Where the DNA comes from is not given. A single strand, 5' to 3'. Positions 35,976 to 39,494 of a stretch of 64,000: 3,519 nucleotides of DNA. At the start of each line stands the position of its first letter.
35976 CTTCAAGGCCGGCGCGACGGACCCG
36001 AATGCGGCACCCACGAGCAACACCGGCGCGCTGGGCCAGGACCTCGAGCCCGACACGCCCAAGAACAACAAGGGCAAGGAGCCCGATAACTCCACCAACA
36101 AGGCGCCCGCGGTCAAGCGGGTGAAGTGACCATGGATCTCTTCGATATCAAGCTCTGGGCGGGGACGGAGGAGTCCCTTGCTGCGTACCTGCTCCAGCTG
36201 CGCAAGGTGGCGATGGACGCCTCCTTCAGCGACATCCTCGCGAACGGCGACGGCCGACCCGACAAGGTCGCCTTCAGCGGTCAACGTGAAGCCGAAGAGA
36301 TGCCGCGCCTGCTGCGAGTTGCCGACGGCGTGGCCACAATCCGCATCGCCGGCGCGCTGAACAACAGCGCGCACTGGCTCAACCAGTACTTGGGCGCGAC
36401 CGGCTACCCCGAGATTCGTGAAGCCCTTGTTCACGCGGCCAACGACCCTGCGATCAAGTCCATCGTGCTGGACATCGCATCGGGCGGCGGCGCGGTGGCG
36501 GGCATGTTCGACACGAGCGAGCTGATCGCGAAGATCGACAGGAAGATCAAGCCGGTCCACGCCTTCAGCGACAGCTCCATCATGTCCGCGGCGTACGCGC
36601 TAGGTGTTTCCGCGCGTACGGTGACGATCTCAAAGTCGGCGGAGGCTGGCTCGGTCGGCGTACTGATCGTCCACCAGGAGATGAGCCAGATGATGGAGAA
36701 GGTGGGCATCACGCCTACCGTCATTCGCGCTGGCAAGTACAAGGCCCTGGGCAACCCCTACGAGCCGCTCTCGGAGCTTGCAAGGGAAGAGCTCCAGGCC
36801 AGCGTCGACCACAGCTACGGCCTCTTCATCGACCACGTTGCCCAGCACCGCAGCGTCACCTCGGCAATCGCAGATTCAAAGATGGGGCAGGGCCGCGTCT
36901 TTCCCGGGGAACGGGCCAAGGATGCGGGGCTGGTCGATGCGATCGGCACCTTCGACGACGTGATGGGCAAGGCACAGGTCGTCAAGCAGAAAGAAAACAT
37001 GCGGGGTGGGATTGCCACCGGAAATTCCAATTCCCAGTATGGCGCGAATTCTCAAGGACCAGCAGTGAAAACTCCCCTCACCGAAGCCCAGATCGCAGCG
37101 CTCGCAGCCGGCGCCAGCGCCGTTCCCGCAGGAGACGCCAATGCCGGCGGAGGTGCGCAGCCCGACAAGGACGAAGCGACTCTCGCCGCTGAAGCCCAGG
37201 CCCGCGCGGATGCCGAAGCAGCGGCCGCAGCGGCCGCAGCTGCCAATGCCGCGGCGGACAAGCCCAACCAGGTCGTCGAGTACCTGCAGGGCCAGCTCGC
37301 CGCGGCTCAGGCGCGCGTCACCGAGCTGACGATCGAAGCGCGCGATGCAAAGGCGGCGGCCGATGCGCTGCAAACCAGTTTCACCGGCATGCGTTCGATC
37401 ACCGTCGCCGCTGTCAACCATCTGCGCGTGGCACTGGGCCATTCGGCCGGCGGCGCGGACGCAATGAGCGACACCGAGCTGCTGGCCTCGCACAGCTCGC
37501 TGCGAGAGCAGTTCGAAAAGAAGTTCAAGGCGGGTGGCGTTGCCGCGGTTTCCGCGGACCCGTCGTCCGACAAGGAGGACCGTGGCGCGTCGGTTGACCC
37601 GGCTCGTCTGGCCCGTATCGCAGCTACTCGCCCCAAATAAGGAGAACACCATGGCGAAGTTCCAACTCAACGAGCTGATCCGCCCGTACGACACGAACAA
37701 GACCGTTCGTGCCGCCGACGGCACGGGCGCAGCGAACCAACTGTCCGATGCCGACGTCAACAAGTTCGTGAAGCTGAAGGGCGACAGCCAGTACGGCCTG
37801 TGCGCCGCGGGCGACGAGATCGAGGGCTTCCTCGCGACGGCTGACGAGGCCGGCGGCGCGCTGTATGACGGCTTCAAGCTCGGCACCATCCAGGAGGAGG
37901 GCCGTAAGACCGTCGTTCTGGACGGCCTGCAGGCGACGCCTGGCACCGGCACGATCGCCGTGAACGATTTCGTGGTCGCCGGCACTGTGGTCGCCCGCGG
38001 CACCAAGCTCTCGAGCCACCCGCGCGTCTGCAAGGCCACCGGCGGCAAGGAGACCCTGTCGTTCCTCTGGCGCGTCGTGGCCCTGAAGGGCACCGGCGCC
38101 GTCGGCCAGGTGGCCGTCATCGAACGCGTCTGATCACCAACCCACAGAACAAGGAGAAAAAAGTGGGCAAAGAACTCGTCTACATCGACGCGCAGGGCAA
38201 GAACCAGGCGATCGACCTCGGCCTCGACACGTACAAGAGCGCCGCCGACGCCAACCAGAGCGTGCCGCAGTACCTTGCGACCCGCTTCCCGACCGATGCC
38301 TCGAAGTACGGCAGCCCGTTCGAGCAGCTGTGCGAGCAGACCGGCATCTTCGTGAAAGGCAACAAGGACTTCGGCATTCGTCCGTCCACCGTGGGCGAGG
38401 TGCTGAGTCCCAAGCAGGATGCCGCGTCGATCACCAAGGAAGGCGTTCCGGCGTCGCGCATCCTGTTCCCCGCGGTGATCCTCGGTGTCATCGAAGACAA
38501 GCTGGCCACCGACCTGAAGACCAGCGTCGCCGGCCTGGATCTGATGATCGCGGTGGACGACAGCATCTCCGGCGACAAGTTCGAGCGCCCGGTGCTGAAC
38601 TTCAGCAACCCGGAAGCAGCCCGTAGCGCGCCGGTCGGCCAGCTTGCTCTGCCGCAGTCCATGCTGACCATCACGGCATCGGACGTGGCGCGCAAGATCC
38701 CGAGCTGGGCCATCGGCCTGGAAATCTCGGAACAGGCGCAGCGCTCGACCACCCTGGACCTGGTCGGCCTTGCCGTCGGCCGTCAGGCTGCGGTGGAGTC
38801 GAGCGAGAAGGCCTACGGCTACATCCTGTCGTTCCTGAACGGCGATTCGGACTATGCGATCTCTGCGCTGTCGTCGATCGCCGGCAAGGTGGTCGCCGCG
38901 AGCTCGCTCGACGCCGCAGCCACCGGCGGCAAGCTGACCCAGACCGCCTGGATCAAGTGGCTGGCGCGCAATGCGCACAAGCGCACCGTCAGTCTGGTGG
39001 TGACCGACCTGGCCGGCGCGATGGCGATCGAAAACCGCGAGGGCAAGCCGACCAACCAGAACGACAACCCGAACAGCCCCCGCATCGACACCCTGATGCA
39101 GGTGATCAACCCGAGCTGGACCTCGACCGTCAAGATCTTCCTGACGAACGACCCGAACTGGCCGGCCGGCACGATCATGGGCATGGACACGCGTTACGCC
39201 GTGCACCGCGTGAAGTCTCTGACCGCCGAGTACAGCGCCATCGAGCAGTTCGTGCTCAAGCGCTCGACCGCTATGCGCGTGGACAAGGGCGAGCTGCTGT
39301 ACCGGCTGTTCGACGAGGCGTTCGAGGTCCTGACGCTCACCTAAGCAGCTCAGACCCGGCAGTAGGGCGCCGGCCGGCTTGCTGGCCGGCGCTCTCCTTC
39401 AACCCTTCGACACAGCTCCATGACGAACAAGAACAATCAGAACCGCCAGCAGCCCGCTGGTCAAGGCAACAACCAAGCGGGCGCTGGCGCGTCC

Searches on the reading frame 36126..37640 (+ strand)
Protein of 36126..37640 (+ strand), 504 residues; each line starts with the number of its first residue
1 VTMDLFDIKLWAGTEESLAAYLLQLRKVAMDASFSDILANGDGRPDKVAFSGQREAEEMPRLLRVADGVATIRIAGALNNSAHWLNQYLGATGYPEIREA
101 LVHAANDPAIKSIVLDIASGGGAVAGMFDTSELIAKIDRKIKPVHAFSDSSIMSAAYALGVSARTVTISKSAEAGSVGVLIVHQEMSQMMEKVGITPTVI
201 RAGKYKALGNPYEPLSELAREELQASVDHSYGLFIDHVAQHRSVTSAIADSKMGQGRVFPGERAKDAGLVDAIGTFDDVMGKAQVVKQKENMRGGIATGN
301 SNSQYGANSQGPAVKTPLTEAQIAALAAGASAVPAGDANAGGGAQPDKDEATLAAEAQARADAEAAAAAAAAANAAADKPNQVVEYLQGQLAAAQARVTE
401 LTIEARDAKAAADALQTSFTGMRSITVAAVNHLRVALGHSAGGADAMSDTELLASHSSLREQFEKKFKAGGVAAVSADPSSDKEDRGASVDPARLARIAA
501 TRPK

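Call 14: search_protein_families(library=phrogs, proteins=[window:36126-37640:+], max_evalue=0.001)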
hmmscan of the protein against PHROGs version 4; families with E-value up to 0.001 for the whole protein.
window:36126-37640:+ (504 aa): 4 families
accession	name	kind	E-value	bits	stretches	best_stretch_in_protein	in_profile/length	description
phrog_53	-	head and packaging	6.5e-71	241.2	1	35-418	43-418/583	head maturation protease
phrog_33023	-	unknown function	5.4e-67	227.7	1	4-473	2-478/507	-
phrog_4759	-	unknown function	2.6e-22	80.6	1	46-192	59-204/209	-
phrog_24209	-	unknown function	8.8e-09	36.2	1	92-137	2-47/49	-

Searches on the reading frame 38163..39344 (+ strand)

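Call 14: search_protein_families(library=phrogs, proteins=[window:38163-39344:+], max_evalue=0.001)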
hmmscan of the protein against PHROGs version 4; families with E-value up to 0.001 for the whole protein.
window:38163-39344:+ (393 aa): 1 family
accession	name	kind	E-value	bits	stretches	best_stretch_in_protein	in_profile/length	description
phrog_3922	-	head and packaging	3.2e-41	142.8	1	15-392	10-359/362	major head protein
